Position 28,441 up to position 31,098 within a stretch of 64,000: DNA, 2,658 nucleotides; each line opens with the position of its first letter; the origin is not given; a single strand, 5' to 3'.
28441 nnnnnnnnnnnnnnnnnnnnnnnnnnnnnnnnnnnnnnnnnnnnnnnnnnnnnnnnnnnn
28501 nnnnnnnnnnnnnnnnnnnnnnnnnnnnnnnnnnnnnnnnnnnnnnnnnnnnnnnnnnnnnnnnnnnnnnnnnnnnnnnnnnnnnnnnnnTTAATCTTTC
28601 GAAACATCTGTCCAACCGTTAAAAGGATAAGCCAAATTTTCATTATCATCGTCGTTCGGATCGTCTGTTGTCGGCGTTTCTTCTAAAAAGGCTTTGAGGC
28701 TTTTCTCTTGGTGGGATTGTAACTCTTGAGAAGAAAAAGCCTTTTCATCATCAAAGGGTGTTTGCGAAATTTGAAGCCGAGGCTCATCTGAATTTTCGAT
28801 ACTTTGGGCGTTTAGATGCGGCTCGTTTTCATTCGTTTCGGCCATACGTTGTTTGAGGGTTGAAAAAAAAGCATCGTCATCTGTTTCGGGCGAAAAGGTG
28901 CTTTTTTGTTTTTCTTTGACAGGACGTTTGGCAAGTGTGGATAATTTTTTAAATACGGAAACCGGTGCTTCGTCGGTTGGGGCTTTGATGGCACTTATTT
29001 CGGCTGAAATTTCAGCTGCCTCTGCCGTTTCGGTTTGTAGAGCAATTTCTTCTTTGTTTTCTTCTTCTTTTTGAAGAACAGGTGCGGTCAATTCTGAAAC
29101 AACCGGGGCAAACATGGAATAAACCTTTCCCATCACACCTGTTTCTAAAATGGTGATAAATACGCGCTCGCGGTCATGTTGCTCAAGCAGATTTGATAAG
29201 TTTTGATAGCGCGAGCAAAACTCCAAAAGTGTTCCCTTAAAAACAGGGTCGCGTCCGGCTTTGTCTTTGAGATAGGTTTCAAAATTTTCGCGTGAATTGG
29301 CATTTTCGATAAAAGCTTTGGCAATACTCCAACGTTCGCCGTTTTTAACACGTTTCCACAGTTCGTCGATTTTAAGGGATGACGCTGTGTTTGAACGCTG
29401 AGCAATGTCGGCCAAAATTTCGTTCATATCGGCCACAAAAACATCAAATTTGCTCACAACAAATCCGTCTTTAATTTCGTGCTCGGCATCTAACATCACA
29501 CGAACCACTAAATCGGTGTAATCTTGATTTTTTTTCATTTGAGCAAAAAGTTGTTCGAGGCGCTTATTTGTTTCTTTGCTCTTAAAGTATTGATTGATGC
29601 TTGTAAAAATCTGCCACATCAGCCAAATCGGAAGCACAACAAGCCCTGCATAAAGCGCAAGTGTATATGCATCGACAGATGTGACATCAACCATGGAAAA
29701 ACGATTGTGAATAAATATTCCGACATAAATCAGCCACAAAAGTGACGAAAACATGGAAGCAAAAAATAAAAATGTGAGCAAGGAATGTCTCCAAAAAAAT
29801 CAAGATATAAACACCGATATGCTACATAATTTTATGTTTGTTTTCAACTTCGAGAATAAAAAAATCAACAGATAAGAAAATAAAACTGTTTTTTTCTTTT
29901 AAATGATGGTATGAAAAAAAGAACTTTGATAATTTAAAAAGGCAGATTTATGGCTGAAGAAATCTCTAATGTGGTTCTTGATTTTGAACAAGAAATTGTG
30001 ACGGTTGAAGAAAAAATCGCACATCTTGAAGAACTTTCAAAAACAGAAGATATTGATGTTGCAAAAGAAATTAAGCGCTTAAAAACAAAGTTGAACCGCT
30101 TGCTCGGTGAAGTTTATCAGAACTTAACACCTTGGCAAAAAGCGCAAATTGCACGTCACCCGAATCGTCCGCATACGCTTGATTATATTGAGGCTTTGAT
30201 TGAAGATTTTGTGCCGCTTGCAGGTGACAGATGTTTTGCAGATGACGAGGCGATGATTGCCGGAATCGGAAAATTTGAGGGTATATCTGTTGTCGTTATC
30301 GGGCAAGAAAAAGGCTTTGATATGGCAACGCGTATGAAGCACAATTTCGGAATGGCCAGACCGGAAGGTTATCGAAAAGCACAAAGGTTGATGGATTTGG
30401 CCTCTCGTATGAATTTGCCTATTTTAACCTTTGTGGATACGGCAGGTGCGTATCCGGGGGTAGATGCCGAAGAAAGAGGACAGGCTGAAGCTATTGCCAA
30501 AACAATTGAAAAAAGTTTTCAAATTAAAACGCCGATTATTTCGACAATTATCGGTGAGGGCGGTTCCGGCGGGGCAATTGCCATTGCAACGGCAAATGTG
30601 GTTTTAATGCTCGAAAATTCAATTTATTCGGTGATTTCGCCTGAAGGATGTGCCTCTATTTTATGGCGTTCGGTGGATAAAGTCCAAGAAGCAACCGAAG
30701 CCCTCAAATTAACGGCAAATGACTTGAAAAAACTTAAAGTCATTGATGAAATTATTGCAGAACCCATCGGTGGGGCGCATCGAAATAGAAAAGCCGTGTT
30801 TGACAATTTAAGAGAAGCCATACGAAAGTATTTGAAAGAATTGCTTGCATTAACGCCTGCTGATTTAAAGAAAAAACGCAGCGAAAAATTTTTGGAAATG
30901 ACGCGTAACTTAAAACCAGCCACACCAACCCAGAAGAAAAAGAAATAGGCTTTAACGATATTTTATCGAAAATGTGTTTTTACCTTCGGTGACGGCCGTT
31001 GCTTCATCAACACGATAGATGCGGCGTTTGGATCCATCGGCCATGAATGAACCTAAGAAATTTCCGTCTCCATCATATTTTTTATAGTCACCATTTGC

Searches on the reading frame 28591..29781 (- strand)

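Call 13: search_protein_families(library=pfam, proteins=[window:28591-29781:-], max_evalue=0.01)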
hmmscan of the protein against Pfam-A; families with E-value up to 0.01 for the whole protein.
window:28591-29781:- (396 aa): 1 family
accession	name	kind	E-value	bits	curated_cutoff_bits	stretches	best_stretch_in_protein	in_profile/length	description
PF25093.1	DUF7807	-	0.0068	16.5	27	0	18-88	52-122/170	Family of unknown function (DUF7807)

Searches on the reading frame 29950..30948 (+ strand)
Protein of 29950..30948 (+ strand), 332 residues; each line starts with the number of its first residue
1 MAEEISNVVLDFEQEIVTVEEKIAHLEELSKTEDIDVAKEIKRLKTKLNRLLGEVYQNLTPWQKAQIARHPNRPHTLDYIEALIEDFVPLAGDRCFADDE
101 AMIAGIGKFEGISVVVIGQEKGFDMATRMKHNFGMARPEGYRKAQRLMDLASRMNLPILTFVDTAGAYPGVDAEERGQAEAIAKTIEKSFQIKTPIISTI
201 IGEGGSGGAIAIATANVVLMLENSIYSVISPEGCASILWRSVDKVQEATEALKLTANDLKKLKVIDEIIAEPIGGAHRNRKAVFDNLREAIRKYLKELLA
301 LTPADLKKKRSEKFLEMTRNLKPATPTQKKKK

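Call 13: search_protein_families(library=pfam, proteins=[window:29950-30948:+], max_evalue=0.01)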
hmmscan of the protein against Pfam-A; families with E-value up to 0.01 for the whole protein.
window:29950-30948:+ (332 aa): 3 families
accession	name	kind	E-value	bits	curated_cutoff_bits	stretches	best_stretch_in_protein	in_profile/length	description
PF03255.19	ACCA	-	1.7e-140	468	23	1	10-317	2-309/310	Acetyl co-enzyme A carboxylase carboxyltransferase-like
PF01039.27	Carboxyl_trans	-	3e-21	76.1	22.3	1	101-272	283-449/493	Carboxyl transferase domain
PF06833.16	MdcE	-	0.00024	21.3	32.7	1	140-263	11-139/196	Malonate decarboxylase gamma subunit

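Call 82: find_homologous_proteins(query=window:29950-30948:+, max_evalue=1e-60)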
Query window:29950-30948:+ (332 aa): 7996 proteins with E <= 1e-60 among 8000 candidates; the best 120 are listed.
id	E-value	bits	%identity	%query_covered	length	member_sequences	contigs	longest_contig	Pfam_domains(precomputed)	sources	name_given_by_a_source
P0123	7.0e-212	720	100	100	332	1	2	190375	PF01039.28,PF03255.20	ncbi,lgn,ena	-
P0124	1.2e-195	667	91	100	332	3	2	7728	PF01039.28,PF03255.20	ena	-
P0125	2.6e-193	659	90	100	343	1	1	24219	PF01039.28,PF03255.20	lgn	-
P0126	1.7e-184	630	86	100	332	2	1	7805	PF01039.28,PF03255.20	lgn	-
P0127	1.0e-178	611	82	100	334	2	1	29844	PF01039.28,PF03255.20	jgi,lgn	-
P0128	1.3e-178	611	83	98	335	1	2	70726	PF01039.28,PF03255.20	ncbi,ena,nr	ncbi:MAG: acetyl-CoA carboxylase carboxyltransferase subunit alpha [Alphaproteobacteria bacterium]|n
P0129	4.4e-178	609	83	100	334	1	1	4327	PF01039.28,PF03255.20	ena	-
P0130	4.6e-178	609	83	100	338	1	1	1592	PF01039.28,PF03255.20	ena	-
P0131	6.3e-177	605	82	100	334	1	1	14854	PF01039.28,PF03255.20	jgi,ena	-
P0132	1.0e-176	605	82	98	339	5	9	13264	PF01039.28,PF03255.20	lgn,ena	-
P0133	1.1e-176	605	81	100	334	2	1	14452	PF01039.28,PF03255.20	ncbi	-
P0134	8.0e-176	602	80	100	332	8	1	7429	PF01039.28,PF03255.20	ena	-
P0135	9.0e-176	602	82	97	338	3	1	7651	PF01039.28,PF03255.20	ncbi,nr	ncbi:MAG TPA: acetyl-CoA carboxylase carboxyl transferase subunit alpha [Alphaproteobacteria bacteri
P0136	2.2e-175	600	82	100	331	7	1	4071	PF01039.28,PF03255.20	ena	-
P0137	8.4e-175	598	80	100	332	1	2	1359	PF01039.28,PF03255.20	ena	-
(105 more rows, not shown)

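Call 83: find_encoding_contigs(protein=P0128, flank=6000, max_places=3)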
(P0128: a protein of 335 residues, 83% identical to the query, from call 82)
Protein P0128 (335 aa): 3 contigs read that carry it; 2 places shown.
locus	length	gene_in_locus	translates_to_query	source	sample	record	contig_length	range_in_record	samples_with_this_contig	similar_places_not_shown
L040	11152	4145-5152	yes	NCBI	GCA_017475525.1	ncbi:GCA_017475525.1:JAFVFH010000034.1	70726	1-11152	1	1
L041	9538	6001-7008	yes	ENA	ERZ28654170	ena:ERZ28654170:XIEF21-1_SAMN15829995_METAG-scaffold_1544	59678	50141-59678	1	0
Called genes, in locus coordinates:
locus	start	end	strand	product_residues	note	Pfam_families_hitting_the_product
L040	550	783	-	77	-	PF13310:Virulence_RhuM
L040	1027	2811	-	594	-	PF00496:SBP_bac_5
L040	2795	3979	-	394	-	-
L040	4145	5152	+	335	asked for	PF03255:ACCA, PF01039:Carboxyl_trans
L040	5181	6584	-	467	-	PF13306:LRR_5, PF13855:LRR_8 (faint), PF13306:LRR_5, PF05887:Trypan_PARP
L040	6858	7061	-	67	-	PF00313:CSD, PF08206:OB_RNB (faint)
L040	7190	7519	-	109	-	-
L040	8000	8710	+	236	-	-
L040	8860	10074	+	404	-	PF01637:ATPase_2 (faint), PF13173:AAA_14, PF13635:DUF4143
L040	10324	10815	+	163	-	PF13673:Acetyltransf_10, PF00583:Acetyltransf_1, PF13508:Acetyltransf_7, PF08445:FR47 (weak)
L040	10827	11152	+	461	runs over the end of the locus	PF03315:SDH_beta, PF03313:SDH_alpha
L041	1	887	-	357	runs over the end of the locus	PF00528:BPD_transp_1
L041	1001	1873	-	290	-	PF13306:LRR_5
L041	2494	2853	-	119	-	-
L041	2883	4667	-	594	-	PF00496:SBP_bac_5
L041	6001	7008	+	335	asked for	PF03255:ACCA, PF01039:Carboxyl_trans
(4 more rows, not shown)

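Call 97: search_protein_families(library=pfam, proteins=[L040:5181-6584:-], max_evalue=0.01)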
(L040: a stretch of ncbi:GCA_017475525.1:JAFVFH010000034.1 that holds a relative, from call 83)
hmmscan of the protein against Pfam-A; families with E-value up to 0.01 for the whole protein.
L040:5181-6584:- (467 aa): 3 families
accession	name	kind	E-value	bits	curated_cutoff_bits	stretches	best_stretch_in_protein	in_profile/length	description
PF13306.12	LRR_5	-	2.6e-47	160.3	27.7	2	65-184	10-127/127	BspA type Leucine rich repeat region (6 copies)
PF05887.16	Trypan_PARP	-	1.2e-07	32.2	100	1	393-436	67-112/134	Procyclic acidic repetitive protein (PARP)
PF13855.12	LRR_8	-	1.7e-06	28.1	27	0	77-116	12-52/61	Leucine rich repeat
